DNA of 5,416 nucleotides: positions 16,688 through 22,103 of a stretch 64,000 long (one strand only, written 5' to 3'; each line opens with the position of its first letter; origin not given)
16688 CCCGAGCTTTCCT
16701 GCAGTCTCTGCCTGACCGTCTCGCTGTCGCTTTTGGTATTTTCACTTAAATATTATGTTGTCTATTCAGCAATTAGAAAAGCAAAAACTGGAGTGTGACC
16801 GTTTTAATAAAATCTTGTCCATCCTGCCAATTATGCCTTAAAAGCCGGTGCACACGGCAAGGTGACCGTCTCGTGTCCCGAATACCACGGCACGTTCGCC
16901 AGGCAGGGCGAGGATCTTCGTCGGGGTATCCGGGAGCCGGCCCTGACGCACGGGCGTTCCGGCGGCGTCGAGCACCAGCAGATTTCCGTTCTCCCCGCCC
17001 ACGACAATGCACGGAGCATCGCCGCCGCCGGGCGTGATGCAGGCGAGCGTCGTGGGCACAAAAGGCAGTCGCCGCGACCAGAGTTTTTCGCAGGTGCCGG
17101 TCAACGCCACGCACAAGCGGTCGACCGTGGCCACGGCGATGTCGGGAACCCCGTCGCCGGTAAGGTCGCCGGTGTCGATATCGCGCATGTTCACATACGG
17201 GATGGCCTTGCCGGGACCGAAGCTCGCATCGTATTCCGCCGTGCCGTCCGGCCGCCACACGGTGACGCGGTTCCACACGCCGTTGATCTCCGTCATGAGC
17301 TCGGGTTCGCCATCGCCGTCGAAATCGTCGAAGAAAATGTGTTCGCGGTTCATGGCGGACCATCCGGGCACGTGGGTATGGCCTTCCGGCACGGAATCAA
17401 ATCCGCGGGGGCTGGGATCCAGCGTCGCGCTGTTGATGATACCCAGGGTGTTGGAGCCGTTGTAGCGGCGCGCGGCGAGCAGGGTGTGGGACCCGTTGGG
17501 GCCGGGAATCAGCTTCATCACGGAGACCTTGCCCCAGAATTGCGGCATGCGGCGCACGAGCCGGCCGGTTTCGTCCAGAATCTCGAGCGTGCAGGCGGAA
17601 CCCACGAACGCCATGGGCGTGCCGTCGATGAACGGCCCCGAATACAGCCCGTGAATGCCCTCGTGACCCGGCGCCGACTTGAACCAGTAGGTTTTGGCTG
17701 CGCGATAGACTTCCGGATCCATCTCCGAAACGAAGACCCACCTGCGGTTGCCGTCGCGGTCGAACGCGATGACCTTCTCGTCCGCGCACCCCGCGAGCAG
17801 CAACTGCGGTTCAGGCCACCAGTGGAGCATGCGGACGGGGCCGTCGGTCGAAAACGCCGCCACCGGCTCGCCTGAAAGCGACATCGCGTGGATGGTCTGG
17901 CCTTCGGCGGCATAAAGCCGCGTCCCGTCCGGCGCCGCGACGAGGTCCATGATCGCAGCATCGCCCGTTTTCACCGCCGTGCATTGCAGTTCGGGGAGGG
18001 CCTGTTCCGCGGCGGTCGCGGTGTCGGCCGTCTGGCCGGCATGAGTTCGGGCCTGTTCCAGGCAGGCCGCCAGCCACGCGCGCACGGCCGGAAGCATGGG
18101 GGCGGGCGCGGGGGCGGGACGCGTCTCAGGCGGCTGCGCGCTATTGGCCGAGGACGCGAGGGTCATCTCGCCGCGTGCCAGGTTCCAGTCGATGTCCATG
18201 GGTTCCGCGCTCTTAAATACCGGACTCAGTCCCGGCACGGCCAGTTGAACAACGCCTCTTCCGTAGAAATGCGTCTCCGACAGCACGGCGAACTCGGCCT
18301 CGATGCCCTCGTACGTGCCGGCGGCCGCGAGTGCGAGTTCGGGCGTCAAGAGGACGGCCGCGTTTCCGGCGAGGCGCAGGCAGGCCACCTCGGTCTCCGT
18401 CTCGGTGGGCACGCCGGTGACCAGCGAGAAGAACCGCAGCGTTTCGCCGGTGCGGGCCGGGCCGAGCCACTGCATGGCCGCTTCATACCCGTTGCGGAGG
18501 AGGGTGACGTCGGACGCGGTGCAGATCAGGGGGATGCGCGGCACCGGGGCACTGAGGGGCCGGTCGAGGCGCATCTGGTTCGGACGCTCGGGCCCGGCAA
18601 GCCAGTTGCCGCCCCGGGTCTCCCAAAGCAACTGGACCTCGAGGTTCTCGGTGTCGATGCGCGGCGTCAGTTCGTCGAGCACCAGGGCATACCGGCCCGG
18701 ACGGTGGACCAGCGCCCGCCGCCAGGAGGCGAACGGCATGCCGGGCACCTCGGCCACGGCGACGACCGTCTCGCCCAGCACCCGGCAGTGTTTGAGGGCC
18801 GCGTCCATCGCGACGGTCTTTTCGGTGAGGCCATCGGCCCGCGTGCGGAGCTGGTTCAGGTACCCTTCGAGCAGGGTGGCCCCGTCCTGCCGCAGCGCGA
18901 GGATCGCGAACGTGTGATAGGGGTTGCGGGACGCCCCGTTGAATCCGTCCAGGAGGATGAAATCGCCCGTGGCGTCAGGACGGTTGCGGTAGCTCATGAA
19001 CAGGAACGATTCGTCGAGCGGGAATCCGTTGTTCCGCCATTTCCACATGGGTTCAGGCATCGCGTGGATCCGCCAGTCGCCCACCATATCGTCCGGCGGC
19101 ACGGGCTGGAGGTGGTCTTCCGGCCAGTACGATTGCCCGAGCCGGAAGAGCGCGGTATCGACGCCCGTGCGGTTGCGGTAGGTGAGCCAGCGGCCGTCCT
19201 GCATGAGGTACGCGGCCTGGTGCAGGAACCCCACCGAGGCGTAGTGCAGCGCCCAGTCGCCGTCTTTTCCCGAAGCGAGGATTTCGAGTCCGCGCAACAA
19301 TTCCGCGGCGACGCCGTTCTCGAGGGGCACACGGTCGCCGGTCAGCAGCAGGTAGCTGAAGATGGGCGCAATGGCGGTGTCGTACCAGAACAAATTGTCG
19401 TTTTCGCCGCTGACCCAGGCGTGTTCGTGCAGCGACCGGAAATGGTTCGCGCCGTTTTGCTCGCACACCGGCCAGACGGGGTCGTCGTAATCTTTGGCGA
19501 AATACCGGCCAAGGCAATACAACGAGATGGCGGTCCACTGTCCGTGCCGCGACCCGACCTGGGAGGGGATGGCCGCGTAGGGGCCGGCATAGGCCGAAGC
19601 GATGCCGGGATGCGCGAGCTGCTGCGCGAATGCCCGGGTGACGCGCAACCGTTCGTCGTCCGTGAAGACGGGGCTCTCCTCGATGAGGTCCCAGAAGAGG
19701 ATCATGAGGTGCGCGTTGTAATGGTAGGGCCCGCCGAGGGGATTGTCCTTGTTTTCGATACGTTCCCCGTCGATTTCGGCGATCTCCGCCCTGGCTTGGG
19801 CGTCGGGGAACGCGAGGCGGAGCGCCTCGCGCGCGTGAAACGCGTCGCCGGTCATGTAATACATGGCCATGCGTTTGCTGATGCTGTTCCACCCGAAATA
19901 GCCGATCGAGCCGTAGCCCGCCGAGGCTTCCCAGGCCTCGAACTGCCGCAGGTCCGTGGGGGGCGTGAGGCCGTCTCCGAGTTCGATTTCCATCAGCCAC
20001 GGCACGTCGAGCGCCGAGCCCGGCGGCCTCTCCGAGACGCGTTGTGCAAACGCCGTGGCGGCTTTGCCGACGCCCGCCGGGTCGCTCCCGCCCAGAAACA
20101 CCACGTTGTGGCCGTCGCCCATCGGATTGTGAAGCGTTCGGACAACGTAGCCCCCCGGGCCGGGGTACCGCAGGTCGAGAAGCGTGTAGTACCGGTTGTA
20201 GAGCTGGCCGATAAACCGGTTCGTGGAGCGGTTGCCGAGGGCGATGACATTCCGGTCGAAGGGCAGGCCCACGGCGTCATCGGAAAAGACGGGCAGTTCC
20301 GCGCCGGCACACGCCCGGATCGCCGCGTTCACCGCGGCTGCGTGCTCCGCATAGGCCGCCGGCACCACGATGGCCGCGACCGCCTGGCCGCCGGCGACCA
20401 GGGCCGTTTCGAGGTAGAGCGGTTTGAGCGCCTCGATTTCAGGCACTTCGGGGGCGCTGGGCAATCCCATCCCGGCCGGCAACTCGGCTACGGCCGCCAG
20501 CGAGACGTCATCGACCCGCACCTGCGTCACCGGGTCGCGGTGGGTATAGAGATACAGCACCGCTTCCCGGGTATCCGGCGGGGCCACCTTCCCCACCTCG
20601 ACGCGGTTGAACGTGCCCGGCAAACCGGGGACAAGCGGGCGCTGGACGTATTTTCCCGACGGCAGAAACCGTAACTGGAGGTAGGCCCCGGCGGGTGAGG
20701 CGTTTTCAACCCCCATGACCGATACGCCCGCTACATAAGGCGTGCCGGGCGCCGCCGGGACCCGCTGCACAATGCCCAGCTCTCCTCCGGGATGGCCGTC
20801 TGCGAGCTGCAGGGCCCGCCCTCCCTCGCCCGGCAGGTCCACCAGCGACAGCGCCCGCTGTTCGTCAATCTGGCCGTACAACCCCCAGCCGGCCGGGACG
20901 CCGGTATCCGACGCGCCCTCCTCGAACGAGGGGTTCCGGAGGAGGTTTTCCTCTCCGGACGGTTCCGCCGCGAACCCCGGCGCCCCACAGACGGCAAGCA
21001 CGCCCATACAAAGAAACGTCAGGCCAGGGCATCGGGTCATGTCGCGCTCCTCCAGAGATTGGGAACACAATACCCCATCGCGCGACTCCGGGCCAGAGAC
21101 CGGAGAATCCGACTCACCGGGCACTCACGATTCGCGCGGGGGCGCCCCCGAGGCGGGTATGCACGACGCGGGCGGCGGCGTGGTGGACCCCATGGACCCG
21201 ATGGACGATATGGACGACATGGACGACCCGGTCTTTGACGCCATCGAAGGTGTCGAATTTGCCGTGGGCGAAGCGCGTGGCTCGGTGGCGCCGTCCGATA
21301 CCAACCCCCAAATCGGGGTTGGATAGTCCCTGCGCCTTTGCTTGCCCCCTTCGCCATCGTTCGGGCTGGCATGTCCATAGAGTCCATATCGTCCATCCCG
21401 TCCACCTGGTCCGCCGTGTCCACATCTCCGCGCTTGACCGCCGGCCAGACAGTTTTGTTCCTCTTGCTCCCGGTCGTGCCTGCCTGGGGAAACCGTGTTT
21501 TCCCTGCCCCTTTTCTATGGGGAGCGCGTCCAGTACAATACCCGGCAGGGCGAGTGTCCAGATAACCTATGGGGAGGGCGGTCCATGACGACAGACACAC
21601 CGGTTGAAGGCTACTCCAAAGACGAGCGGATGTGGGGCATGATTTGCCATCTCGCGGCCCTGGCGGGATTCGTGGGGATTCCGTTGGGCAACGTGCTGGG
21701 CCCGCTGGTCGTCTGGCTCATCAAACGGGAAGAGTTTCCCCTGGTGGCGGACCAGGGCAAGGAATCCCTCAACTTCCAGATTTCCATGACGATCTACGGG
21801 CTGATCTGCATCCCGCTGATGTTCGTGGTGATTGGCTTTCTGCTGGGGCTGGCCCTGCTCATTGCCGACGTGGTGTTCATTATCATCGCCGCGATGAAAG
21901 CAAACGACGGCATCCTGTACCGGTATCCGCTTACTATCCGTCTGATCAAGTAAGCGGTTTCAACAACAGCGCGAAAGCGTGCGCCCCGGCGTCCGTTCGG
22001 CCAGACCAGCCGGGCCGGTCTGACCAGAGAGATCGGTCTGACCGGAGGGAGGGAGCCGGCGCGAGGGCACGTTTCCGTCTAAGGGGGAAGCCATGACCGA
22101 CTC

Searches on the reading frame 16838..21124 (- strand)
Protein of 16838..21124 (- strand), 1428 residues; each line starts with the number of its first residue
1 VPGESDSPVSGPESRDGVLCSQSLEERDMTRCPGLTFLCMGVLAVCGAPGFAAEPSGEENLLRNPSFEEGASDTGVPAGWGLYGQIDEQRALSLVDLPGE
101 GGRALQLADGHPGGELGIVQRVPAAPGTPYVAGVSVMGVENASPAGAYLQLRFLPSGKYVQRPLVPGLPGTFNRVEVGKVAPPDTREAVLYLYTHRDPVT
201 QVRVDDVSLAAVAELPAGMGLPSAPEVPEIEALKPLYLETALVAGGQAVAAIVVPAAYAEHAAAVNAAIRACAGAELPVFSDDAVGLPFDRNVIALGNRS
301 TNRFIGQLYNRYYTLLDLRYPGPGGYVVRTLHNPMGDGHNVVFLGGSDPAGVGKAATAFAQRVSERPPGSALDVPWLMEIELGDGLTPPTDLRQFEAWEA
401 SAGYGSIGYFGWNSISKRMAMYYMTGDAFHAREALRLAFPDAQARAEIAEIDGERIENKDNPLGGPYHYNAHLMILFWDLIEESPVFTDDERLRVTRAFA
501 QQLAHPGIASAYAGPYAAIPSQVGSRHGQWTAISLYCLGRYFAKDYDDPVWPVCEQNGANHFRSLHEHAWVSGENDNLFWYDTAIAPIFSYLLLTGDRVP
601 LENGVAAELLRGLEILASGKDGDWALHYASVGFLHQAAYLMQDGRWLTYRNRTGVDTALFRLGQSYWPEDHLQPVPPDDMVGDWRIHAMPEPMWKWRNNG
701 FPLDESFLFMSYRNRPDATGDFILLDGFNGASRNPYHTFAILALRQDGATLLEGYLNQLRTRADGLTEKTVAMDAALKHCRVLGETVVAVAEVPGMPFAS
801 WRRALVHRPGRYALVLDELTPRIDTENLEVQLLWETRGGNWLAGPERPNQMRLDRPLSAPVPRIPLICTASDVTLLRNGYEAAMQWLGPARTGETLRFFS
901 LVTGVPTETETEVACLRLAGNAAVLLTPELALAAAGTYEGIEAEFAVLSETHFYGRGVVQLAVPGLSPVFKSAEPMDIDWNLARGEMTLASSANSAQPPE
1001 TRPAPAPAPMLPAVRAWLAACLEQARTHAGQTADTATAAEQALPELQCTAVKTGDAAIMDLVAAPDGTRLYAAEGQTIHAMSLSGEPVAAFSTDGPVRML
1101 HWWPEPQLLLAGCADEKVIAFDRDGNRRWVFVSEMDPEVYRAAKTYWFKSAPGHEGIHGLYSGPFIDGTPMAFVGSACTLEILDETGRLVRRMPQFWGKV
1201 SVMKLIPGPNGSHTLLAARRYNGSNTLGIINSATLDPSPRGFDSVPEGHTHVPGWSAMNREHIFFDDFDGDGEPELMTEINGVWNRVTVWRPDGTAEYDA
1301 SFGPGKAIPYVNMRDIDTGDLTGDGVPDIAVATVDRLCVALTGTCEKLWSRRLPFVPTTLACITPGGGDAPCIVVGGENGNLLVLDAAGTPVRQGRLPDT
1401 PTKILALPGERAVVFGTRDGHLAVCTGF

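Call 20: search_protein_families(library=pfam, proteins=[window:16838-21124:-])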
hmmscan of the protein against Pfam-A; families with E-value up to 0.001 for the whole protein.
window:16838-21124:- (1428 aa): 2 families
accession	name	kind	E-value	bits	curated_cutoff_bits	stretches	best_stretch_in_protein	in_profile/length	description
PF13517.12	FG-GAP_3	-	2e-05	25.5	26.9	1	1267-1331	1-61/61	FG-GAP-like repeat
PF25292.1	Beta-prop_CGLA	-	0.00051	20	26.8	0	1314-1393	32-110/316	Lambda-carrageenase beta-propeller domain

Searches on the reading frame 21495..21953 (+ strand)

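Call 20: search_protein_families(library=pfam, proteins=[window:21495-21953:+])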
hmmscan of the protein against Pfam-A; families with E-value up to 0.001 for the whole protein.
window:21495-21953:+ (152 aa): 2 families
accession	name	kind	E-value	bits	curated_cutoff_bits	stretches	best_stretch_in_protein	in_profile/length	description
PF09685.15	DUF4870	-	4.2e-40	136.5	25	1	44-151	1-107/107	Domain of unknown function (DUF4870)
PF02687.27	FtsX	-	0.00036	21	25.5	1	43-121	40-111/120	FtsX-like permease C-terminal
